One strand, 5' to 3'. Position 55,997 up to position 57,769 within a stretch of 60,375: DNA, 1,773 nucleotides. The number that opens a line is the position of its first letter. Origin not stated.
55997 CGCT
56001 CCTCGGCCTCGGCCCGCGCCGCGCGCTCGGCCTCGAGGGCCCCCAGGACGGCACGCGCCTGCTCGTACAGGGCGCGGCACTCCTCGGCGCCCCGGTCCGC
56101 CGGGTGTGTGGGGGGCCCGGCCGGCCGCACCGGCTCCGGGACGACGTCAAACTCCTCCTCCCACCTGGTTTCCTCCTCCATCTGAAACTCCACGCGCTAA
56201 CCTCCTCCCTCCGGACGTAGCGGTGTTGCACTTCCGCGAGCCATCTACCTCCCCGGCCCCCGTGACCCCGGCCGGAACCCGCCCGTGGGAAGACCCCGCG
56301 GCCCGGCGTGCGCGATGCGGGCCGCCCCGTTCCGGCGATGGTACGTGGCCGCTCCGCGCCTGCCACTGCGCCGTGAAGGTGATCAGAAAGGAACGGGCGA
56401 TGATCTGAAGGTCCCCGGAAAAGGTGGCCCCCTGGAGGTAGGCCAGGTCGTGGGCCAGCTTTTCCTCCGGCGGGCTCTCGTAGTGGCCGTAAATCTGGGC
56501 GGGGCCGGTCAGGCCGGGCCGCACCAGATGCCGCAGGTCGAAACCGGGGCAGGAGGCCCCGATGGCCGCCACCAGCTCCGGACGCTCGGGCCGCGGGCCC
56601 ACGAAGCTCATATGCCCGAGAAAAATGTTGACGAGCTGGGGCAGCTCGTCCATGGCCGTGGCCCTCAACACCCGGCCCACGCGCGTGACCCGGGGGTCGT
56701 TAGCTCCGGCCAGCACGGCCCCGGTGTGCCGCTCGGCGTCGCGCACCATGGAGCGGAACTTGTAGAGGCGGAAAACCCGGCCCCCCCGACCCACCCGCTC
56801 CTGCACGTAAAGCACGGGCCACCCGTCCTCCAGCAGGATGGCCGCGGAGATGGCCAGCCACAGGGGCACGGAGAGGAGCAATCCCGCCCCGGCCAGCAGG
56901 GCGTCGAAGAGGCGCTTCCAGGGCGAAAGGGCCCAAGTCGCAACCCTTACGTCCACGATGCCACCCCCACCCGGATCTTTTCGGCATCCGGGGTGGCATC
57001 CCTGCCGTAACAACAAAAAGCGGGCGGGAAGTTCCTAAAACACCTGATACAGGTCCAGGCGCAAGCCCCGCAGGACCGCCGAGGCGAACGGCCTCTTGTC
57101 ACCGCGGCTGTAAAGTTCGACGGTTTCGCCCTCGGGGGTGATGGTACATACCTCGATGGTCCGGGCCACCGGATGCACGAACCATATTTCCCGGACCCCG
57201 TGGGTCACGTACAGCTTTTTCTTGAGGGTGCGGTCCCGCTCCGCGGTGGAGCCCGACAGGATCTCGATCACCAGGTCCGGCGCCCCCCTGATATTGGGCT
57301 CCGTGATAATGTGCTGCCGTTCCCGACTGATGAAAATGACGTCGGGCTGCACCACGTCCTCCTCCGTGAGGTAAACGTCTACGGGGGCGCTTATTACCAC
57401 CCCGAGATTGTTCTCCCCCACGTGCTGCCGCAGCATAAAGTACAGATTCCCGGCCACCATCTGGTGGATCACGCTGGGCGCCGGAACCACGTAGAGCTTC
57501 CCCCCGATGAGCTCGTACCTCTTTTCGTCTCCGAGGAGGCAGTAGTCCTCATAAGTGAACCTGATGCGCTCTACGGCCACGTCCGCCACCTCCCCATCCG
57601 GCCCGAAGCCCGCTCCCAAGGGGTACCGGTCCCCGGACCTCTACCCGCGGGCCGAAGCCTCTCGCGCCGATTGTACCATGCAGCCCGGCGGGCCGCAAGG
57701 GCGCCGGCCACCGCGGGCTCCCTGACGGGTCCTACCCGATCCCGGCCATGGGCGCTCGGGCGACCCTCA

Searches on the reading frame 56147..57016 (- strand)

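Call 62: search_protein_families(library=pfam, proteins=[window:56147-57016:-], max_evalue=0.01)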
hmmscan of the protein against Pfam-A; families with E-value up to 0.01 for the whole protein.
window:56147-57016:- (289 aa): 1 family
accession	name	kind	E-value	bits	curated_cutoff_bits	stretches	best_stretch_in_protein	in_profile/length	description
PF02397.22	Bac_transf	-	3.5e-57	193.3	27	1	34-214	1-178/179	Bacterial sugar transferase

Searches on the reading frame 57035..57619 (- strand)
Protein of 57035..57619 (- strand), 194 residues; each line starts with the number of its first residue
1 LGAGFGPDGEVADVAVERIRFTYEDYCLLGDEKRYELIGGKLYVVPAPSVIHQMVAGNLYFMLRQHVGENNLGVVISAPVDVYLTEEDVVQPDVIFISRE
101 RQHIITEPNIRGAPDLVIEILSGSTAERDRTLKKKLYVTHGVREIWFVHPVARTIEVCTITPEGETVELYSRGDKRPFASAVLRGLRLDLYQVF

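Call 62: search_protein_families(library=pfam, proteins=[window:57035-57619:-], max_evalue=0.01)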
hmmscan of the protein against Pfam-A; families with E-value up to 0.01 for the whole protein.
window:57035-57619:- (194 aa): 1 family
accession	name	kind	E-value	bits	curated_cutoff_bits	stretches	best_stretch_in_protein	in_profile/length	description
PF05685.18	Uma2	-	7.8e-32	110.6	27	1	23-189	4-170/172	Putative restriction endonuclease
